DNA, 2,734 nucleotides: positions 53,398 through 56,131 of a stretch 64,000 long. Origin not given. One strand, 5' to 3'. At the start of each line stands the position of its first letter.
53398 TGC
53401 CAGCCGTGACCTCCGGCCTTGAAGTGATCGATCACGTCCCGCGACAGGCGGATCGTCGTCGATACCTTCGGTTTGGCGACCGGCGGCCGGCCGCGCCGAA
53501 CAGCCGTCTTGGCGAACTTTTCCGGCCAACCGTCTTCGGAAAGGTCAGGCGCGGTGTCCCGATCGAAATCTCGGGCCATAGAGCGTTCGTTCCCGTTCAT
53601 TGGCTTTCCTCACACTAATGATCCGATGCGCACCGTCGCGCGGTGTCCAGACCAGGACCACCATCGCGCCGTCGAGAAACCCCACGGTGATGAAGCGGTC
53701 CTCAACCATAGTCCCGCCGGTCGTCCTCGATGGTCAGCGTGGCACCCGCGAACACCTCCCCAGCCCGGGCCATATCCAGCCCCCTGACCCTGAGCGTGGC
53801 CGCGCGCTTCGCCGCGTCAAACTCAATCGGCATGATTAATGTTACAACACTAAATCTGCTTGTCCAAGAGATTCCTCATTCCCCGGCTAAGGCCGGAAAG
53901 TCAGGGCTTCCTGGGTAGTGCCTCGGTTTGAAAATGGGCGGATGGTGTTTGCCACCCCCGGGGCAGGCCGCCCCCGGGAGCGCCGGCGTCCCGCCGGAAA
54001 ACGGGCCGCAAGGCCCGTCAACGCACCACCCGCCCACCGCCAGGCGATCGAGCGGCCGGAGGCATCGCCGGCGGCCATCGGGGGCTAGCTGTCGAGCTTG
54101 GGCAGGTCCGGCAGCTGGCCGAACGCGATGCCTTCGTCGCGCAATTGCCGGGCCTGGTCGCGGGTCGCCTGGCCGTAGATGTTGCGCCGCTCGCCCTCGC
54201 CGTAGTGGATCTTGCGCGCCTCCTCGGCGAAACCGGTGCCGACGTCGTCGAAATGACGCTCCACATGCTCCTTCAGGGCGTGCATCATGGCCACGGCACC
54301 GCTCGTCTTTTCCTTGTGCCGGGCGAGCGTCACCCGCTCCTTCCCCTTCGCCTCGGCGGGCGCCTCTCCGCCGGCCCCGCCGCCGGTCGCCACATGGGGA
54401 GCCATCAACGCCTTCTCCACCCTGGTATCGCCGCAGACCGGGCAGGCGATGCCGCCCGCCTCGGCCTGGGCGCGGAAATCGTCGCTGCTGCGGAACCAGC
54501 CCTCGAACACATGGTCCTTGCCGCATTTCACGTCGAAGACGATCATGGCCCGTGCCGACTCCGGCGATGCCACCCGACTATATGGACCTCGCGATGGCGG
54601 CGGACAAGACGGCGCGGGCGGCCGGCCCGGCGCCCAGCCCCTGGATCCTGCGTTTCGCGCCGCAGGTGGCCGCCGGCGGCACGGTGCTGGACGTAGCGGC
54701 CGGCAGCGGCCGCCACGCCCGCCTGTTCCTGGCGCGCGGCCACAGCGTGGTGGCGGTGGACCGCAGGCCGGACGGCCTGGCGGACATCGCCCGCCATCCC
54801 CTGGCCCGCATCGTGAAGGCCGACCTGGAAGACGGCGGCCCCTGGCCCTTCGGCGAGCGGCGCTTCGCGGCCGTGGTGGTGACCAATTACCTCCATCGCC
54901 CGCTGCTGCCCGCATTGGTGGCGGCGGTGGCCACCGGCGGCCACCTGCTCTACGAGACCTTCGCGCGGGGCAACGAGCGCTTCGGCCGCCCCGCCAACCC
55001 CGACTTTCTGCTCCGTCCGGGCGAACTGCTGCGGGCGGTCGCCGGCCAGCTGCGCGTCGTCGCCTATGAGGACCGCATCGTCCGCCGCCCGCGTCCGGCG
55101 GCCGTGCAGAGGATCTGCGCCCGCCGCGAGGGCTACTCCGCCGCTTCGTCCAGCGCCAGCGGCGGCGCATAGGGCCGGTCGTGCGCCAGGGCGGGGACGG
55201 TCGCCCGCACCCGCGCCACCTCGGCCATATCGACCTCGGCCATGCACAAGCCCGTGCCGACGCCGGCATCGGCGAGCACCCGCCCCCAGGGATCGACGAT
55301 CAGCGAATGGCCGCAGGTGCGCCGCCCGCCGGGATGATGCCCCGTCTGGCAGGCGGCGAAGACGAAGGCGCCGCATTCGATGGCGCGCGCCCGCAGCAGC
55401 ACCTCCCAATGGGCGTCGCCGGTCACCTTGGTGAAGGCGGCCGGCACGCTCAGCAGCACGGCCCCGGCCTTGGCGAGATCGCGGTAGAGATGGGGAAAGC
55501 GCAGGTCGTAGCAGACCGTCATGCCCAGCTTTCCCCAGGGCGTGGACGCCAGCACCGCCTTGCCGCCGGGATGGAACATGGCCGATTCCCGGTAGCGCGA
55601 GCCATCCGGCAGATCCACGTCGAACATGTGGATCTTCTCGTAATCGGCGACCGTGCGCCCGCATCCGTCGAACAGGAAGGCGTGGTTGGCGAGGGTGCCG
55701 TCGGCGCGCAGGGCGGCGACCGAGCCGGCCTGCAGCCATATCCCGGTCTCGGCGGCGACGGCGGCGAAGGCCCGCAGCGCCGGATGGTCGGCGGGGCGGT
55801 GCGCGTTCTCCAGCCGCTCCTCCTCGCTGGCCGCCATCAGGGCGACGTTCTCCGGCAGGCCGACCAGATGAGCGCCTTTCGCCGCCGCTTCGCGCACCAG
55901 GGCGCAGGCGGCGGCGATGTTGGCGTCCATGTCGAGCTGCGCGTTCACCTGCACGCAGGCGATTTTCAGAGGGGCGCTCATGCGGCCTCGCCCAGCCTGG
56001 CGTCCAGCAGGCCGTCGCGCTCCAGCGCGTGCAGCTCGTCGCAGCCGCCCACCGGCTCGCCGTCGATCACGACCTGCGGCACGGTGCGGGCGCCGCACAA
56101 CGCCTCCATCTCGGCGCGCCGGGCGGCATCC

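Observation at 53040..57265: Two direct ~0.9-kb copies of a BrnT/BrnA cassette carrying the same brnT frameshift, flanking a 2.2-kb housekeeping block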

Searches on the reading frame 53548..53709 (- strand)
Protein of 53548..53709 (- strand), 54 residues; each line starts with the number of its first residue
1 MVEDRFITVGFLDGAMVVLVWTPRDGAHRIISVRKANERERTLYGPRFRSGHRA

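Call 6: search_protein_families(library=pfam, proteins=[window:53548-53709:-], max_evalue=0.01)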
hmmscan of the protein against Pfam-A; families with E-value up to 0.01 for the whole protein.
seq(54 aa): 1 family
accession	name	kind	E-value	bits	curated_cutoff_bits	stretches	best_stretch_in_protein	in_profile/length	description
PF04365.19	BrnT_toxin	-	5.3e-11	43.1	34.5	1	3-40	40-77/77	Ribonuclease toxin, BrnT, of type II toxin-antitoxin system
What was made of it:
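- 53545..53709 (-): brnT-1 C-terminal half in the +1 frame. It opens with an ATG that overlaps the new stop (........). Matches PF04365 positions 40-77 (call 6).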

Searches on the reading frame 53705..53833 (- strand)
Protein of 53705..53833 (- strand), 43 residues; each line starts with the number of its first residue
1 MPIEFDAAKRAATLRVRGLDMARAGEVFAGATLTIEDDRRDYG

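Call 6: search_protein_families(library=pfam, proteins=[window:53705-53833:-], max_evalue=0.01)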
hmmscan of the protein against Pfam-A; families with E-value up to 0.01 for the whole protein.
seq(43 aa): 1 family
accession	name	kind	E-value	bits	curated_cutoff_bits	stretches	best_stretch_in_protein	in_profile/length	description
PF04365.19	BrnT_toxin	-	9.8e-05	23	34.5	1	5-42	1-38/77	Ribonuclease toxin, BrnT, of type II toxin-antitoxin system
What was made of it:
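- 53702..53833 (-): brnT-1 N-terminal ORF (43 aa plus TGA). Matches PF04365 positions 1-38 (call 6).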

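Call 15: list_cluster_members(proteins=[window:53705-53833:-, window:53548-53709:-, window:56717-56878:-, window:53346-53600:-, window:56515-56769:-])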
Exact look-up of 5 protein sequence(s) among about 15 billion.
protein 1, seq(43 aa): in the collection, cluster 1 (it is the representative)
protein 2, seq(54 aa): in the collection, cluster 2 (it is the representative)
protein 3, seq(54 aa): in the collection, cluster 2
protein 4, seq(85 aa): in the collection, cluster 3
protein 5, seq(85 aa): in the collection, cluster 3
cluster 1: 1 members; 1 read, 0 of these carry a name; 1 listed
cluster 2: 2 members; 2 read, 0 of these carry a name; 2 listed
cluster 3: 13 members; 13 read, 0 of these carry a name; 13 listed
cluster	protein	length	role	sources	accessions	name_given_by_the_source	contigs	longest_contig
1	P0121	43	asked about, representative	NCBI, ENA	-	-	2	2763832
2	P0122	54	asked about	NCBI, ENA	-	-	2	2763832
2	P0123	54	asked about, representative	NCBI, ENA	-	-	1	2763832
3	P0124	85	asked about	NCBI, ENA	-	-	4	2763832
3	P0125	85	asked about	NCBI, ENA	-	-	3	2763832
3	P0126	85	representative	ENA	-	-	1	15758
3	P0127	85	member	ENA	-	-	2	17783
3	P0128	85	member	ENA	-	-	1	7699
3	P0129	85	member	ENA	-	-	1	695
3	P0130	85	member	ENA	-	-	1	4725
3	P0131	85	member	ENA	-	-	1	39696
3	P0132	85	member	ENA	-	-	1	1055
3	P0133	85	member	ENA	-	-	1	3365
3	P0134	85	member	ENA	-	-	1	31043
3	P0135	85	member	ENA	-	-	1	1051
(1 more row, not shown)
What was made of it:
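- The allele is confined to one lineage (call 15).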

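Call 16: find_encoding_contigs(protein=P0121, flank=5000, max_places=8)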
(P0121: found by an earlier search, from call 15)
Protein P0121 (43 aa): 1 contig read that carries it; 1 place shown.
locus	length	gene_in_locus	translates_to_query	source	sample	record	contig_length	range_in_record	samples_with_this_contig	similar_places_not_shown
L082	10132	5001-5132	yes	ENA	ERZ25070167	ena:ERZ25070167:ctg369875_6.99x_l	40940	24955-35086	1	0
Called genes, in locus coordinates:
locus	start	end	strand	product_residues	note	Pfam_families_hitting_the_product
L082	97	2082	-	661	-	PF12161:HsdM_N, PF02384:N6_Mtase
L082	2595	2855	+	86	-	PF00462:Glutaredoxin, PF13417:GST_N_3 (weak), PF13409:GST_N_2 (weak)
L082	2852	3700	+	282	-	PF00795:CN_hydrolase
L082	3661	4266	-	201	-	PF13489:Methyltransf_23 (weak), PF13649:Methyltransf_25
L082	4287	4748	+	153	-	PF06676:DUF1178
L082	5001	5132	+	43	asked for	-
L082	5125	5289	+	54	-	PF04365:BrnT_toxin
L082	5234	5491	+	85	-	PF14384:BrnA_antitoxin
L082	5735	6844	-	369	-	-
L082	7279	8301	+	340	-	PF01547:SBP_bac_1, PF13416:SBP_bac_8, PF13531:SBP_bac_11, PF13343:SBP_bac_6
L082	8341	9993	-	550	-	PF00528:BPD_transp_1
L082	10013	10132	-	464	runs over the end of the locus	PF00206:Lyase_1, PF10415:FumaraseC_C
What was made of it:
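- The only other carrier, L082, is a 7x contig (call 16).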

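Call 17: find_encoding_contigs(protein=P0124, flank=5000, max_places=8)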
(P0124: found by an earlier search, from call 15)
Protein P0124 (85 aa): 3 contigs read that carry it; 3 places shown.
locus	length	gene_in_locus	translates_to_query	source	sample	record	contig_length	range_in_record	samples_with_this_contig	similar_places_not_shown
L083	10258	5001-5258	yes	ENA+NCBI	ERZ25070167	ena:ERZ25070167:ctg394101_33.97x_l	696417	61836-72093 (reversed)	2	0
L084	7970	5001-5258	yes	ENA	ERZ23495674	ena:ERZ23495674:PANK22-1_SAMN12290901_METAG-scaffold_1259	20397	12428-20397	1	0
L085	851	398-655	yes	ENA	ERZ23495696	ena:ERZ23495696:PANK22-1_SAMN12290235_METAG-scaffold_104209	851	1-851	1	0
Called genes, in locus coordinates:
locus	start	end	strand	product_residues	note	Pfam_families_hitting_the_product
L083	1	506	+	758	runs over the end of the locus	PF22085:NorB_cytochrome_c-like, PF00115:COX1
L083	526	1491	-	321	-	PF08240:ADH_N, PF00107:ADH_zinc_N, PF13602:ADH_zinc_N_2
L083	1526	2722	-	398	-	PF00083:Sugar_tr (weak), PF07690:MFS_1, PF13347:MFS_2 (weak)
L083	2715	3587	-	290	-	PF13489:Methyltransf_23 (weak), PF08241:Methyltransf_11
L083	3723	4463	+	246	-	PF18912:DZR_2, PF00156:Pribosyltran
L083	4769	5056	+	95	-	PF04365:BrnT_toxin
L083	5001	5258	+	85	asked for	PF14384:BrnA_antitoxin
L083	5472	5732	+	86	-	PF00462:Glutaredoxin, PF13417:GST_N_3 (weak), PF13409:GST_N_2 (weak)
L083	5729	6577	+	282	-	PF00795:CN_hydrolase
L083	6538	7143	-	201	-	PF13489:Methyltransf_23 (weak), PF13649:Methyltransf_25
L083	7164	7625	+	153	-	PF06676:DUF1178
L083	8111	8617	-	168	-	-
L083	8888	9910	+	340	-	PF01547:SBP_bac_1, PF13416:SBP_bac_8, PF13531:SBP_bac_11, PF13343:SBP_bac_6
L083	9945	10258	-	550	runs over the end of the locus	PF00528:BPD_transp_1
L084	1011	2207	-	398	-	PF06609:TRI12 (weak), PF07690:MFS_1, PF13347:MFS_2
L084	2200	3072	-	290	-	PF13489:Methyltransf_23 (weak), PF08241:Methyltransf_11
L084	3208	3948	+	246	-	PF18912:DZR_2, PF00156:Pribosyltran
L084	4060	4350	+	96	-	PF05015:HigB-like_toxin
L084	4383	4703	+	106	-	PF01381:HTH_3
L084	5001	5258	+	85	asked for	PF14384:BrnA_antitoxin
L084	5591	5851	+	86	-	PF00462:Glutaredoxin, PF13417:GST_N_3 (weak), PF13409:GST_N_2 (weak)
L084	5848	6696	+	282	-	PF00795:CN_hydrolase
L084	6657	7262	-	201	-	PF13489:Methyltransf_23 (weak), PF13649:Methyltransf_25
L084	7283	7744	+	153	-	PF06676:DUF1178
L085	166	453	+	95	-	PF04365:BrnT_toxin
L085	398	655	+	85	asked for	PF14384:BrnA_antitoxin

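Call 40: find_encoding_contigs(protein=P0125, flank=5000, max_places=6)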
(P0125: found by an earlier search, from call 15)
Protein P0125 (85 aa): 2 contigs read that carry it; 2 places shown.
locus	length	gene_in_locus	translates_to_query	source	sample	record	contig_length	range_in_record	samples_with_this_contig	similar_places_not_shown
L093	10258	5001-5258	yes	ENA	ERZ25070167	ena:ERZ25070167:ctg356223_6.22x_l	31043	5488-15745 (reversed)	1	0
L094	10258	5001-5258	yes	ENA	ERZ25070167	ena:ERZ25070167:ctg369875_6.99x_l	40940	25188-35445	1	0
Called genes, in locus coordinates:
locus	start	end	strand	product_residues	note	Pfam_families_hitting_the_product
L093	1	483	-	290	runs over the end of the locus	PF13489:Methyltransf_23 (weak), PF08241:Methyltransf_11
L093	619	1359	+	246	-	PF18912:DZR_2, PF00156:Pribosyltran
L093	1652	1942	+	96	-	PF04365:BrnT_toxin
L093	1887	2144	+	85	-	PF14384:BrnA_antitoxin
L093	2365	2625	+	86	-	PF00462:Glutaredoxin, PF13417:GST_N_3 (weak), PF13409:GST_N_2 (weak)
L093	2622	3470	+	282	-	PF00795:CN_hydrolase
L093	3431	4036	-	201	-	PF13489:Methyltransf_23 (weak), PF13649:Methyltransf_25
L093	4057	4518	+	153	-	PF06676:DUF1178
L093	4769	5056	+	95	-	PF04365:BrnT_toxin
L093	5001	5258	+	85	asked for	PF14384:BrnA_antitoxin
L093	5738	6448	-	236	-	-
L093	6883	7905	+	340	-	PF01547:SBP_bac_1, PF13416:SBP_bac_8, PF13531:SBP_bac_11, PF13343:SBP_bac_6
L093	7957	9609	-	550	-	PF00528:BPD_transp_1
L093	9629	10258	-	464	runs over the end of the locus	PF00206:Lyase_1, PF10415:FumaraseC_C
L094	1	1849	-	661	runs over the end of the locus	PF12161:HsdM_N, PF02384:N6_Mtase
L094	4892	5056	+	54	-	PF04365:BrnT_toxin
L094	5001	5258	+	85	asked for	PF14384:BrnA_antitoxin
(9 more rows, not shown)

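Call 41: find_encoding_contigs(protein=P0131, flank=5000, max_places=4)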
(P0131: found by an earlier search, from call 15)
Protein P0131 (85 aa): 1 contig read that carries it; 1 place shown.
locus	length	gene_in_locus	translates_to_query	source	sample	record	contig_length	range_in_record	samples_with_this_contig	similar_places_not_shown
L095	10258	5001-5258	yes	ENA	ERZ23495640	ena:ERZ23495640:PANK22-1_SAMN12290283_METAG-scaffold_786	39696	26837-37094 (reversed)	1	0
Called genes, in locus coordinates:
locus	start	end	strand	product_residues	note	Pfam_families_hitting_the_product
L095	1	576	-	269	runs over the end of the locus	PF00528:BPD_transp_1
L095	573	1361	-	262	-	PF00005:ABC_tran, PF13304:AAA_21 (faint)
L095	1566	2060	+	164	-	PF02643:DUF192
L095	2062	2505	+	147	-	PF03061:4HBT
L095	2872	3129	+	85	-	PF04800:NDUS4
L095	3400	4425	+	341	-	PF04909:Amidohydro_2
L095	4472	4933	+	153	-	PF11578:DUF3237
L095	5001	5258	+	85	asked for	PF14384:BrnA_antitoxin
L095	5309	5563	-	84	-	-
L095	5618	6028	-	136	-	PF01502:PRA-CH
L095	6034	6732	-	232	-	PF00293:NUDIX (faint)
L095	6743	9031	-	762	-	PF17876:CSD2, PF00773:RNB, PF00575:S1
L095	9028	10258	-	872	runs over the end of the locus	PF01751:Toprim, PF01131:Topoisom_bac, PF01396:Zn_ribbon_Top1, PF13368:Toprim_C_rpt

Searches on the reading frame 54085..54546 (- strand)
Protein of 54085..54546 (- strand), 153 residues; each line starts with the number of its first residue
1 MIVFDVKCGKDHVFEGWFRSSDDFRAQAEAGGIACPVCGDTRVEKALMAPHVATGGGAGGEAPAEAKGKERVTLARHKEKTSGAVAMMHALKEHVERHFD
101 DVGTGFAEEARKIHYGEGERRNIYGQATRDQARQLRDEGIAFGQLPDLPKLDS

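Call 56: search_protein_families(library=pfam, proteins=[window:54085-54546:-], max_evalue=0.001)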
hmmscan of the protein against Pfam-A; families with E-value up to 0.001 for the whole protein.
window:54085-54546:- (153 aa): 1 family
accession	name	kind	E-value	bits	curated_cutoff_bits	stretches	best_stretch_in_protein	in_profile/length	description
PF06676.16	DUF1178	-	7.9e-51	172.8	31.6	1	1-149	1-146/147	Protein of unknown function (DUF1178)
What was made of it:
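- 54085..54546 (-): DUF1178 gene. PF06676, 172.8 bits (call 56).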

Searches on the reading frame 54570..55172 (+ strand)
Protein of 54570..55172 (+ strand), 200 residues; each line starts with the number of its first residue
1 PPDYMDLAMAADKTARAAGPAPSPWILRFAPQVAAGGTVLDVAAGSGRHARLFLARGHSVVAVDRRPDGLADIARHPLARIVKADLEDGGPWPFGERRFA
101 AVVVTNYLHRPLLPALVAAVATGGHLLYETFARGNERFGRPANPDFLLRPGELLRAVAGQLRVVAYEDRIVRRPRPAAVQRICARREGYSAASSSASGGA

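Call 56: search_protein_families(library=pfam, proteins=[window:54570-55172:+], max_evalue=0.001)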
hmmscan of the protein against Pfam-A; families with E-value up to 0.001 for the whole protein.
window:54570-55172:+ (200 aa): 3 families
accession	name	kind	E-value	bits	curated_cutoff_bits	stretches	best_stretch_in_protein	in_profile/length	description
PF13649.12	Methyltransf_25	-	8e-08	33.3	27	1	39-118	1-87/97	Methyltransferase domain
PF13489.12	Methyltransf_23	-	1.1e-06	28.9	27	1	22-133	9-121/164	Methyltransferase domain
PF08241.18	Methyltransf_11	-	4.4e-05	24.5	21.2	1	40-109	1-71/95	Methyltransferase domain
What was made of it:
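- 54570..55172 (+): Class I SAM methyltransferase. PF13649 (call 56).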

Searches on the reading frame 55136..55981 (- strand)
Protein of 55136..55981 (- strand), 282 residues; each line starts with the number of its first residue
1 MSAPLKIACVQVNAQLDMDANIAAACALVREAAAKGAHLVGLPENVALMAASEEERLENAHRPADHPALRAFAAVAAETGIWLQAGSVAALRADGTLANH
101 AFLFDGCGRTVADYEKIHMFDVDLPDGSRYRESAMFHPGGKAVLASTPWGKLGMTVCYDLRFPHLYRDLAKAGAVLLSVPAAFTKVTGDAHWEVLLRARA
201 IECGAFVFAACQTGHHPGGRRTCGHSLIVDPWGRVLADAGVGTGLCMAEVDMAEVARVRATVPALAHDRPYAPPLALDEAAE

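Call 10: find_related_loci(query=window:55136-55981:-, collection=genome_contigs, flank=8000)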
Query seq(282 aa) (282 aa) in genome_contigs; peptide patterns used: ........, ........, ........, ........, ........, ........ (x = any residue, [..] = any of these).
506 stretches matched a pattern; 167 encode a relative of the query (tblastn E <= 1e-3); the best 80 are kept; 80 distinct loci.
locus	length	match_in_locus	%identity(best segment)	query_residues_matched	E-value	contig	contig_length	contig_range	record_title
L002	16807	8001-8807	91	3-271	1e-154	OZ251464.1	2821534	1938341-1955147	MAG: Alphaproteobacteria bacterium isolate 6f72c6ff-155a-453e-af39-75dfec601056 genome assembly, chromosome: 1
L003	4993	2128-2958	82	5-281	1e-156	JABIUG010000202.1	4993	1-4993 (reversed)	MAG: Rhodospirillaceae bacterium isolate SI072_bin42 k141_1491346, whole genome shotgun sequence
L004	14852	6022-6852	80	5-281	8e-152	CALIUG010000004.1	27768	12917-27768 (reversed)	MAG: uncultured Alphaproteobacteria bacterium isolate S1_Bin_Bin_233_1 genome assembly, contig: c_000001498888, whole ge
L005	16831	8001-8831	79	5-281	3e-149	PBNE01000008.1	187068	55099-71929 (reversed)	MAG: Rhodospirillaceae bacterium isolate SP197 118080, whole genome shotgun sequence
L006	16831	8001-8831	78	5-281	1e-148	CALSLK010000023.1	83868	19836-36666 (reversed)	MAG: uncultured Alphaproteobacteria bacterium isolate A_MB180 genome assembly, contig: contig_14848_A_MB180, whole genom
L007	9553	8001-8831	80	5-281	4e-147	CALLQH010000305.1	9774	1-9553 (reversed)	MAG TPA_asm: uncultured bacterium isolate SRR6227243_bin.5_CONCOCT_v1.1_MAG genome assembly, contig: ERZ795105.6403, who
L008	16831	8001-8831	79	5-281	7e-147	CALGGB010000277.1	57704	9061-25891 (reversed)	MAG TPA_asm: uncultured Rhodospirillaceae bacterium isolate ERR2206780_bin.111_CONCOCT_v1.1_MAG genome assembly, contig:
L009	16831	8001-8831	79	5-281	2e-145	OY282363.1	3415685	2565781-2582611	MAG: uncultured Alphaproteobacteria bacterium genome assembly, chromosome: 1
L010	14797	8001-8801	83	5-272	6e-145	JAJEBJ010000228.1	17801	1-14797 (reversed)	MAG: Alphaproteobacteria bacterium isolate jk18x9bins.14 k141_223670, whole genome shotgun sequence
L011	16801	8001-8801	82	5-272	1e-144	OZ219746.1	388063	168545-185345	MAG: Alphaproteobacteria bacterium isolate aa463369-b140-4e10-bdcd-729ab9309ae6 genome assembly, chromosome: 1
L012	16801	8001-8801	82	5-272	1e-144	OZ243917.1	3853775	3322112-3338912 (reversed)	MAG: Alphaproteobacteria bacterium isolate 02e1f9bb-dbd4-4ed1-82e0-245be44422fa genome assembly, chromosome: 1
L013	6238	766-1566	82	5-272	1e-144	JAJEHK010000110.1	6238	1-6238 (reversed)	MAG: Alphaproteobacteria bacterium isolate p16x60bins.4 k141_711039, whole genome shotgun sequence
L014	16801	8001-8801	82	5-272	3e-144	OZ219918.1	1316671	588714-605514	MAG: Alphaproteobacteria bacterium isolate 577a58ff-f287-4036-b764-1fe737d1fd49 genome assembly, chromosome: 2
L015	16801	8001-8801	82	5-272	3e-144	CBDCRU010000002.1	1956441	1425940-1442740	MAG: Alphaproteobacteria bacterium isolate 004192cc-7be1-4318-a486-98437b1b10df genome assembly, contig: contig_2, whole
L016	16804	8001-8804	80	5-272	7e-144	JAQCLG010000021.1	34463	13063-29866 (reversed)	MAG: Proteobacteria bacterium isolate casp40-mb.99 NODE_2912_length_34463_cov_0.109679, whole genome shotgun sequence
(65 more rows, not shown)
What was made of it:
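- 55133..55981 (-): CN_hydrolase (nitrilase superfamily) gene. 80 syntenic loci were retrieved with this protein (call 10).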
